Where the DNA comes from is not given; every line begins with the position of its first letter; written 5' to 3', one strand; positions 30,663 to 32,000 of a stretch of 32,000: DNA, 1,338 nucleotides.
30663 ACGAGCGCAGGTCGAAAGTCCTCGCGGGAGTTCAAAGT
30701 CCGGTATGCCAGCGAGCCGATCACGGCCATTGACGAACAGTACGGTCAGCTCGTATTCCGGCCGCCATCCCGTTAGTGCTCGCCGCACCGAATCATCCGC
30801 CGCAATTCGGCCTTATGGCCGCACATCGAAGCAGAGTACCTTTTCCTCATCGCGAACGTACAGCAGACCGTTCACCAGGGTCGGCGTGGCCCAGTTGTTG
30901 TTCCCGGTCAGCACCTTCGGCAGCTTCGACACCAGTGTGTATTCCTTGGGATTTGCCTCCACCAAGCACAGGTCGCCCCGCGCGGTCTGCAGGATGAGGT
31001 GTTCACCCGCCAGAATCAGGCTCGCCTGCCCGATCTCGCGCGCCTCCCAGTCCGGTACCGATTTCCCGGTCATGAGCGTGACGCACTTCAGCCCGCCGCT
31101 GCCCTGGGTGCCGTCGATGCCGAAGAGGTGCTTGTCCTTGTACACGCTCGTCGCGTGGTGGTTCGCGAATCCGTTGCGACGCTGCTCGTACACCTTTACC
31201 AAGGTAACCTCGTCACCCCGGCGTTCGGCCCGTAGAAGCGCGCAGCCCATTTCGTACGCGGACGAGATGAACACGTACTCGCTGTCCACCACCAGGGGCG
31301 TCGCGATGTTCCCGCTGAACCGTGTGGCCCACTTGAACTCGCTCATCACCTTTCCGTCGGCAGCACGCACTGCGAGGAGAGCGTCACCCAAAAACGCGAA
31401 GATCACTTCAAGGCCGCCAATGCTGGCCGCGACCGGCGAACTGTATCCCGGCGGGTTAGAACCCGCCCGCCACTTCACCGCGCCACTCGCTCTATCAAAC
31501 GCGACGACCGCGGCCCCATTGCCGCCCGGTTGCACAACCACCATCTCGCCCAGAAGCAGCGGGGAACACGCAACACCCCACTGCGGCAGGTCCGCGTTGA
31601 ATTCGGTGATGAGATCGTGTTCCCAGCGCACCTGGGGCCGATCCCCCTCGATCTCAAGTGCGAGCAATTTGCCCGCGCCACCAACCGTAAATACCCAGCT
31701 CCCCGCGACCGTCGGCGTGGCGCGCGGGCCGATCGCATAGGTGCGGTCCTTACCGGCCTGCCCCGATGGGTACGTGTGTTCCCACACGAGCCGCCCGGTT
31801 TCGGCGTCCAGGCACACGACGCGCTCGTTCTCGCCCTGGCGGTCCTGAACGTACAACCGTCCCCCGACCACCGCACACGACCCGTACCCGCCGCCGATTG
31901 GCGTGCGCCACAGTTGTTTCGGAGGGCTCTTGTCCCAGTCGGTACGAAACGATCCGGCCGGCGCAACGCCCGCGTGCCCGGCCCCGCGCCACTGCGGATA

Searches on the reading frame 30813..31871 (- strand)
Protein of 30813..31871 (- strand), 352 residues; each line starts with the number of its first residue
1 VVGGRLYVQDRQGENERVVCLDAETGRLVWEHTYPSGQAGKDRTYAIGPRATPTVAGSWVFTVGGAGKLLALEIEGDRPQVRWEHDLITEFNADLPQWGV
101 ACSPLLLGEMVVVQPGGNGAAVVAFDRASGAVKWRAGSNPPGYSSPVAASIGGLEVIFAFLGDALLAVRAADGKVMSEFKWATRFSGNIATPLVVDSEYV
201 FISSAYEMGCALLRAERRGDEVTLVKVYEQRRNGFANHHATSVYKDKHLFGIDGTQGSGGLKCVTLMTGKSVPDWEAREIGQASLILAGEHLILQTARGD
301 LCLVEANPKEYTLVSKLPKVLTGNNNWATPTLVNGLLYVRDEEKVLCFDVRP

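Call 84: find_encoding_contigs(protein=window:30813-31871:-, flank=10000, max_places=3)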
Protein window:30813-31871:- (352 aa): no gene with exactly this product is on record in the collection.
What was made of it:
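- Tried and rejected: One window protein was not on record (call 84).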
